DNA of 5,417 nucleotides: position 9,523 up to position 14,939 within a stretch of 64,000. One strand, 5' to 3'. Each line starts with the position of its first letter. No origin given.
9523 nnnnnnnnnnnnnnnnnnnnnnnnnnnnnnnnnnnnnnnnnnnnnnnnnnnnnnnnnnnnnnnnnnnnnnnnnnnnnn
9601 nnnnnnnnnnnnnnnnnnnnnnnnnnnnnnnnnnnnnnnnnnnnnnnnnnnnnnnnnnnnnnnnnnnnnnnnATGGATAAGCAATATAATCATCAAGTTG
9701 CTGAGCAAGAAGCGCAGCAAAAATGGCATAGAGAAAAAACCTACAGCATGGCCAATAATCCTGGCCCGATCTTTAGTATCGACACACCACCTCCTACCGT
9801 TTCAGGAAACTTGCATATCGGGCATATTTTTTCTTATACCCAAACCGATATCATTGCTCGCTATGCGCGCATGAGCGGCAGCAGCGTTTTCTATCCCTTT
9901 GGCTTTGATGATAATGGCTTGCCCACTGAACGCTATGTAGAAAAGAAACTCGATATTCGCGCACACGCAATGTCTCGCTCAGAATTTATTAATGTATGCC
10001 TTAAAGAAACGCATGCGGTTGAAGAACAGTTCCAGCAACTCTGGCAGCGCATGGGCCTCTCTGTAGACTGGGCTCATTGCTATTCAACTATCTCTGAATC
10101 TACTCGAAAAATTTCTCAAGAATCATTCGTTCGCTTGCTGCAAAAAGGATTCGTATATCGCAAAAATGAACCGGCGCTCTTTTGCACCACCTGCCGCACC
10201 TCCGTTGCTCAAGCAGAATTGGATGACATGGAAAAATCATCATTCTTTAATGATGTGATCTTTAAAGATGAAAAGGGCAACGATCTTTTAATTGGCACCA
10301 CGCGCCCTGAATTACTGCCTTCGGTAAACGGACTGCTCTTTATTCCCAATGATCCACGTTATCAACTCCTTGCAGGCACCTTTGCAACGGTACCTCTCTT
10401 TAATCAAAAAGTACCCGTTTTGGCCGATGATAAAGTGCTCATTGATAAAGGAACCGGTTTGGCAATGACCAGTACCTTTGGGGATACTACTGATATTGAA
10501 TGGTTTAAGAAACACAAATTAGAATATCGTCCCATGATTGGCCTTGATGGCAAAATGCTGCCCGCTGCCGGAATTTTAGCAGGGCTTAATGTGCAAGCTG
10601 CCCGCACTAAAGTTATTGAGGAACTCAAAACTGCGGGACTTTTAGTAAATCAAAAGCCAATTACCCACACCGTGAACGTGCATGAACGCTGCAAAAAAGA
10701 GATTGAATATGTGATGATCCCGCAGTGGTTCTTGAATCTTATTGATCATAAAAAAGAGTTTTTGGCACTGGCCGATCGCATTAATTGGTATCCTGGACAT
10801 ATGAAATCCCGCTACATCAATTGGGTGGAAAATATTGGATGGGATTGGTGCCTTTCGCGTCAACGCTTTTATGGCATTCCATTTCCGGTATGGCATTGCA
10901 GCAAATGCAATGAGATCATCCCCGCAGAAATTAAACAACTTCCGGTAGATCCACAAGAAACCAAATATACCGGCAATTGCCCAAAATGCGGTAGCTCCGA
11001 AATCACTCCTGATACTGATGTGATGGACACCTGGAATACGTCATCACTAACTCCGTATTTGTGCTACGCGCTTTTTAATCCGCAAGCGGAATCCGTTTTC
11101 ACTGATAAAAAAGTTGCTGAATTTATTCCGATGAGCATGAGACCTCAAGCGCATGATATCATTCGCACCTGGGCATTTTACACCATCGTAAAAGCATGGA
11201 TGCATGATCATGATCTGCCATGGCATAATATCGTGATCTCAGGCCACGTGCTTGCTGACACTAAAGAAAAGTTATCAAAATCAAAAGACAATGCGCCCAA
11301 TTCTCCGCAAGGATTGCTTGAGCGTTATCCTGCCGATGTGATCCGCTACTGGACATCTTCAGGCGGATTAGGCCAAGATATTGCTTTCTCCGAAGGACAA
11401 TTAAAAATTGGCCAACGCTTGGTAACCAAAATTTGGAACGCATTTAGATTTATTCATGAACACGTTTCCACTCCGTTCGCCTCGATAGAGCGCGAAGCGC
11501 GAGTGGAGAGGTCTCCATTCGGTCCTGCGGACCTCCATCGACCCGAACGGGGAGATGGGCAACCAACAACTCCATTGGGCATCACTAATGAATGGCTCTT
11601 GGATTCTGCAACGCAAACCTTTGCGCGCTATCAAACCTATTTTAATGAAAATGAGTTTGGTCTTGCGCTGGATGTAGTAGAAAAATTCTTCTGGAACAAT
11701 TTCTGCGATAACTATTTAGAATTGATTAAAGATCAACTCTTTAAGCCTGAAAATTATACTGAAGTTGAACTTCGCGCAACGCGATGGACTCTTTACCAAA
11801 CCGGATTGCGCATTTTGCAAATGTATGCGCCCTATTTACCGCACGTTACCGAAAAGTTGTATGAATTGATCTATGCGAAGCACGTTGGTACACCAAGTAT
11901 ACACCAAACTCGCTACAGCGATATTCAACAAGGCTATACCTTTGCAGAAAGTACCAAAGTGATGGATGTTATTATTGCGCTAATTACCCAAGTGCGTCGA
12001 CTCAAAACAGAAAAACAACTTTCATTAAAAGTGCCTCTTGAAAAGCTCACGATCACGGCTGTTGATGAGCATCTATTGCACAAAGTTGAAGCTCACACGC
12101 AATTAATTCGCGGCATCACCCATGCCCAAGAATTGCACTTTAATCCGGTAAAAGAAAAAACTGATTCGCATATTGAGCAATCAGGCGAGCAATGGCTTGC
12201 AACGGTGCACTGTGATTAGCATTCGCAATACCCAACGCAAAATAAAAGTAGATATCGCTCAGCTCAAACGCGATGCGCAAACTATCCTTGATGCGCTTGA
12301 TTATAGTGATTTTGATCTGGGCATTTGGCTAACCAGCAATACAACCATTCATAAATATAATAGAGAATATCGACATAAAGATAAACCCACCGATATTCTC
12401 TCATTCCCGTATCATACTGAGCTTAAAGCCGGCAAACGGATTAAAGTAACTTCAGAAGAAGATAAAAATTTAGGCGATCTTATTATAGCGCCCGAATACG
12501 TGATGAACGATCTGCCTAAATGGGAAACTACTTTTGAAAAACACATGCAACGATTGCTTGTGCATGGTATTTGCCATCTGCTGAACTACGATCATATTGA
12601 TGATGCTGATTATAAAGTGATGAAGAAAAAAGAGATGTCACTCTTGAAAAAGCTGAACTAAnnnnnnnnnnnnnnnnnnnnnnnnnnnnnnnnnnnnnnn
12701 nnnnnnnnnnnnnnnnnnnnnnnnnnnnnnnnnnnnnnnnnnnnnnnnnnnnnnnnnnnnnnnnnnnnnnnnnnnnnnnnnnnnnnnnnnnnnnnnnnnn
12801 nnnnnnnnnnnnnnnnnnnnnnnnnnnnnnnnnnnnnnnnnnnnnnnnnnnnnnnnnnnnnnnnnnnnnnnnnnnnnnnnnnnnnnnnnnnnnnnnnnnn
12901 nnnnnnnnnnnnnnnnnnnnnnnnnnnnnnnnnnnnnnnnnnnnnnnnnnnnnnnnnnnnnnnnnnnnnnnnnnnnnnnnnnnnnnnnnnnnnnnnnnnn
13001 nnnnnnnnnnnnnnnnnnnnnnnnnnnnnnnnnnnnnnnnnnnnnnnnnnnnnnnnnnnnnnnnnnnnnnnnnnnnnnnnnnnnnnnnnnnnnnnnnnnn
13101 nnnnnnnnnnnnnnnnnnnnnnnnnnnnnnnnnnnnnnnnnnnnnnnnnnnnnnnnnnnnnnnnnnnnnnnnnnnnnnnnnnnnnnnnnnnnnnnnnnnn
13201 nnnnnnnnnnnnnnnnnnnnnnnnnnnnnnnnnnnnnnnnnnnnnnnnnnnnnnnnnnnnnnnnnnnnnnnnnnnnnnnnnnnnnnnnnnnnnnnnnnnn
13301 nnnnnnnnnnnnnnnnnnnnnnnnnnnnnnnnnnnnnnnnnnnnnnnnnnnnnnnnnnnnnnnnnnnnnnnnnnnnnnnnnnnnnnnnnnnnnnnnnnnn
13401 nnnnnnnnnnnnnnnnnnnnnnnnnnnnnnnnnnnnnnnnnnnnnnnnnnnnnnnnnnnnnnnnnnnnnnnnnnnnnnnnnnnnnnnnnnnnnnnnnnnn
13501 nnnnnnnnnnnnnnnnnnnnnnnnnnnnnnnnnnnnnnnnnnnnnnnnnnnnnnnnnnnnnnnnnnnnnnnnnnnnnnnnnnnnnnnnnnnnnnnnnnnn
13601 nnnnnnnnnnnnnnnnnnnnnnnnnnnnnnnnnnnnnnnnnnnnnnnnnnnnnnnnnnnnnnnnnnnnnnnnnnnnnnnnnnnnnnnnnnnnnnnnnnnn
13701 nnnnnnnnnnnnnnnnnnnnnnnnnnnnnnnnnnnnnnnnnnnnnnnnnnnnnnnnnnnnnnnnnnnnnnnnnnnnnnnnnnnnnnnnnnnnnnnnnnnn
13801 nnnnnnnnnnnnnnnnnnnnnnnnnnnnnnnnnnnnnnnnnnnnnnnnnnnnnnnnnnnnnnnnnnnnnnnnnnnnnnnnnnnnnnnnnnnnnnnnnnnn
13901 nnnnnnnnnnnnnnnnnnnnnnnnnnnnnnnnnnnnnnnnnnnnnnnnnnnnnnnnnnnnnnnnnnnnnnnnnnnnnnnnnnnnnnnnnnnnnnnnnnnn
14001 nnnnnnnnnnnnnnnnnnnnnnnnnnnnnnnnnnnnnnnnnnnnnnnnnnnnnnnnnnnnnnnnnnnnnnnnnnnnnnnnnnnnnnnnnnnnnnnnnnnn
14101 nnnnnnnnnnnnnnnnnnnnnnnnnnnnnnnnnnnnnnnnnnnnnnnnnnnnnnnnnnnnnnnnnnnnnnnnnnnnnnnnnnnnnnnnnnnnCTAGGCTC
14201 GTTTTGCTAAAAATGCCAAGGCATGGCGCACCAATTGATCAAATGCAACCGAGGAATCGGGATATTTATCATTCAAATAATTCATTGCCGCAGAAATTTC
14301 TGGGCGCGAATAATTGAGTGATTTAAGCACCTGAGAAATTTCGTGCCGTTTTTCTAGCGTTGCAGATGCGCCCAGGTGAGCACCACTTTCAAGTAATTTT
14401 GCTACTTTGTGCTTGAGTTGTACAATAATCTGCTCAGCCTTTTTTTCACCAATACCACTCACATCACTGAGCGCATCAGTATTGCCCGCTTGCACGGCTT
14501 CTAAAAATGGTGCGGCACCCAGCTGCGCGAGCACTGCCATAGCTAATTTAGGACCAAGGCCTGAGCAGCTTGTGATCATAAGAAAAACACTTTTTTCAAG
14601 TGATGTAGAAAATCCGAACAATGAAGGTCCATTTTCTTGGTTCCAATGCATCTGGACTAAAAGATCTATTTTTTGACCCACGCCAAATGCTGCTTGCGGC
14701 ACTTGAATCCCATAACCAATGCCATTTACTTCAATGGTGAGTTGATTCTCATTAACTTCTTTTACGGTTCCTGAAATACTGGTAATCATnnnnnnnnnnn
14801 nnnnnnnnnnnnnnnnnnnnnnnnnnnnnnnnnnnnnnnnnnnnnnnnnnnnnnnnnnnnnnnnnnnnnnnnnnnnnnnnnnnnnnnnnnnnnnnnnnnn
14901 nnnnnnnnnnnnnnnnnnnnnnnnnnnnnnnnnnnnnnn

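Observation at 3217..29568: Modular GC-rich palindromic repeat family colonising both intergenic DNA and essential ORFs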

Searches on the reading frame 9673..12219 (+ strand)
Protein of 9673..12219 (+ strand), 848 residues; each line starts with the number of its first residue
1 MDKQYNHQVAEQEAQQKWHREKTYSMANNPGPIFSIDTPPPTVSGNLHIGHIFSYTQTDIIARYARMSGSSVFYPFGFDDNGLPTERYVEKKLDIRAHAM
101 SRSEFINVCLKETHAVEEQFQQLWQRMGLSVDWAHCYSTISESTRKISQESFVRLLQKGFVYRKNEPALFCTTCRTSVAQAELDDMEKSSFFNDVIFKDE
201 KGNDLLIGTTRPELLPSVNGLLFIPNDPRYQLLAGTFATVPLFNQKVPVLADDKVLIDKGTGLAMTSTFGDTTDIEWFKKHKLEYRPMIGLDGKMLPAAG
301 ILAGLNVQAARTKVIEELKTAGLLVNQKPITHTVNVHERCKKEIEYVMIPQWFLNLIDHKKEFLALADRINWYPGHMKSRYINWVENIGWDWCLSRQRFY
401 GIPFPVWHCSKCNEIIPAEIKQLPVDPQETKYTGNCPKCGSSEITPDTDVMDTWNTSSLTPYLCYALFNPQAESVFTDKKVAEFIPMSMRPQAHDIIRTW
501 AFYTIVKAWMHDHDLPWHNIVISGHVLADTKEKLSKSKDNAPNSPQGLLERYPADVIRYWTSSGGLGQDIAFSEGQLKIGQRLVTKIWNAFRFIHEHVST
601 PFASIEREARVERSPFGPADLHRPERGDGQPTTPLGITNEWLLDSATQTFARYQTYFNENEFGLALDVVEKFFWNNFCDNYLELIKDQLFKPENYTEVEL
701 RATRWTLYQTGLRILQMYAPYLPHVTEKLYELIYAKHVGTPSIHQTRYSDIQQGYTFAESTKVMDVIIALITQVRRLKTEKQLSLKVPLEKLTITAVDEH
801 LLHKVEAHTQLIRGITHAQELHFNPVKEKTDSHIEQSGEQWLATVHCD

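Call 8: search_protein_families(library=pfam, proteins=[window:9673-12219:+])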
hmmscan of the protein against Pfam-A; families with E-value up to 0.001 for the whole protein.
window:9673-12219:+ (848 aa): 5 families
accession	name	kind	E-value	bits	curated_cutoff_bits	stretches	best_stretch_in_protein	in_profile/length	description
PF00133.28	tRNA-synt_1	-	7.1e-80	269.2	22.7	1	15-572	3-413/414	tRNA synthetases class I (I, L, M and V)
PF08264.19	Anticodon_1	-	3.2e-25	89.2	25.1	1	640-791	2-146/148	Anticodon-binding domain of tRNA ligase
PF09334.17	tRNA-synt_1g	-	9.7e-22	77.7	20.1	1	36-179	3-131/391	tRNA synthetases class I (M)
PF01406.26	tRNA-synt_1e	-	3.6e-05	23.7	27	0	41-182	17-143/301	tRNA synthetases class I (C) catalytic domain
PF13603.12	tRNA-synt_1_2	-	0.00023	21.1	25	1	234-292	85-143/185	Leucyl-tRNA synthetase, editing domain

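Call 40: find_homologous_proteins(query=window:9673-12219:+, max_evalue=1e-30)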
Query window:9673-12219:+ (848 aa): 8000 proteins with E <= 1e-30 among 8000 candidates; the best 120 are listed.
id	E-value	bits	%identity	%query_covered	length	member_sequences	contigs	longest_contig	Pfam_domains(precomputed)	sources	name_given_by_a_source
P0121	0.0e+0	2011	100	100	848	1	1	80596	PF09334.18,PF08264.20,PF00133.29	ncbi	-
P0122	0.0e+0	1656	84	99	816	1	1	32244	PF09334.18,PF01406.26,PF08264.20,PF00133.29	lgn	-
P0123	0.0e+0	1599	80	100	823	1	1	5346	PF09334.18,PF08264.20,PF13603.13,PF00133.29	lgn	-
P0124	0.0e+0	1584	80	100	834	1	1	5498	PF09334.18,PF01406.26,PF08264.20,PF00133.29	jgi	jgi:valyl-tRNA synthetase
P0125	0.0e+0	1562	78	100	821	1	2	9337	PF09334.18,PF08264.20,PF00133.29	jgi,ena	-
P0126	0.0e+0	1540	78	100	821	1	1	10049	PF09334.18,PF08264.20,PF00133.29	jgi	-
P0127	0.0e+0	1522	76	100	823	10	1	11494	PF09334.18,PF01406.26,PF08264.20,PF00133.29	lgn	-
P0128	0.0e+0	1513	76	100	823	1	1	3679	PF09334.18,PF08264.20,PF00133.29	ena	-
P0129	0.0e+0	1486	75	100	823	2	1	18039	PF09334.18,PF08264.20,PF00133.29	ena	-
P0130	0.0e+0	1479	73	100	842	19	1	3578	PF09334.18,PF08264.20,PF00133.29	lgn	-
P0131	0.0e+0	1477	74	100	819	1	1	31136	PF09334.18,PF08264.20,PF00133.29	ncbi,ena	-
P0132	0.0e+0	1471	74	100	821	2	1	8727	PF09334.18,PF08264.20,PF00133.29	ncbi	-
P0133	0.0e+0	1469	75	100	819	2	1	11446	PF09334.18,PF01406.26,PF08264.20,PF00133.29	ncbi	-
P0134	0.0e+0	1461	73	100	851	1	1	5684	PF09334.18,PF08264.20,PF00133.29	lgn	-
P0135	0.0e+0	1449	72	100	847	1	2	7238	PF09334.18,PF01406.26,PF08264.20,PF00133.29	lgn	-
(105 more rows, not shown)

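Call 48: find_encoding_contigs(protein=P0122, flank=10000, max_places=2)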
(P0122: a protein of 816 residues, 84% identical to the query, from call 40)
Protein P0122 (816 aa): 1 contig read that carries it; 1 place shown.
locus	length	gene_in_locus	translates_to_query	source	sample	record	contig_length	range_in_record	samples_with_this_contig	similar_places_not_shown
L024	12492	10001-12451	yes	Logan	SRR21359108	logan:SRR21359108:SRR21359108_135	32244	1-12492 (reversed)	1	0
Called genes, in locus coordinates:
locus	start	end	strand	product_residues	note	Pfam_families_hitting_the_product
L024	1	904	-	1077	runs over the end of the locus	-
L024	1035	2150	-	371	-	PF00004:AAA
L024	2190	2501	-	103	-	-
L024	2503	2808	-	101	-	-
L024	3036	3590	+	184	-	-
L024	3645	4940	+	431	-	PF01266:DAO (weak), PF13450:NAD_binding_8, PF01593:Amino_oxidase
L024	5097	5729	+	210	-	-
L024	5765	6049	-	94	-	-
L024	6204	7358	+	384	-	PF01168:Ala_racemase_N, PF00842:Ala_racemase_C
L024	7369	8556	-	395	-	PF00579:tRNA-synt_1b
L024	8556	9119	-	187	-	-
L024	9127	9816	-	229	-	-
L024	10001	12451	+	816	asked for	PF00133:tRNA-synt_1, PF01406:tRNA-synt_1e (faint), PF09334:tRNA-synt_1g, PF08264:Anticodon_1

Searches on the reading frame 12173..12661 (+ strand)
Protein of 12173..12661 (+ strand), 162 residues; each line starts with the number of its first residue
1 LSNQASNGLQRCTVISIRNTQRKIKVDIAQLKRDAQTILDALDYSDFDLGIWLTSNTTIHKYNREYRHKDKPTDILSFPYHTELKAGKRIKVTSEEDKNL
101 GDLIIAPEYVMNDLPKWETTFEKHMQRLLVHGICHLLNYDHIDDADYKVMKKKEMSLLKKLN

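Call 63: search_protein_families(library=pfam, proteins=[window:12173-12661:+], max_evalue=0.01)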
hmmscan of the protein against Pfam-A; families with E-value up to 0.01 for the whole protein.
window:12173-12661:+ (162 aa): 1 family
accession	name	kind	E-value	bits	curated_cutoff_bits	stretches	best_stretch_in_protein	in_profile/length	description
PF02130.23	YbeY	-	1.4e-30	106.3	25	1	26-161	5-129/129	Endoribonuclease YbeY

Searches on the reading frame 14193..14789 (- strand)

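Call 8: search_protein_families(library=pfam, proteins=[window:14193-14789:-])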
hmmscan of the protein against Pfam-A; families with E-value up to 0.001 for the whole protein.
window:14193-14789:- (198 aa): 3 families
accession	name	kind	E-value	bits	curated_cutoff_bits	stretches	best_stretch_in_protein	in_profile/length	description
PF14520.12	HHH_5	-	1.4e-13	51.5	27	1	69-126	1-56/57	Helix-hairpin-helix domain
PF01330.27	RuvA_N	-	6e-13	49.1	23.6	1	1-59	1-61/61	RuvA N terminal domain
PF00633.29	HHH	-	1.5e-05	25.1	24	0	98-122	4-28/30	Helix-hairpin-helix motif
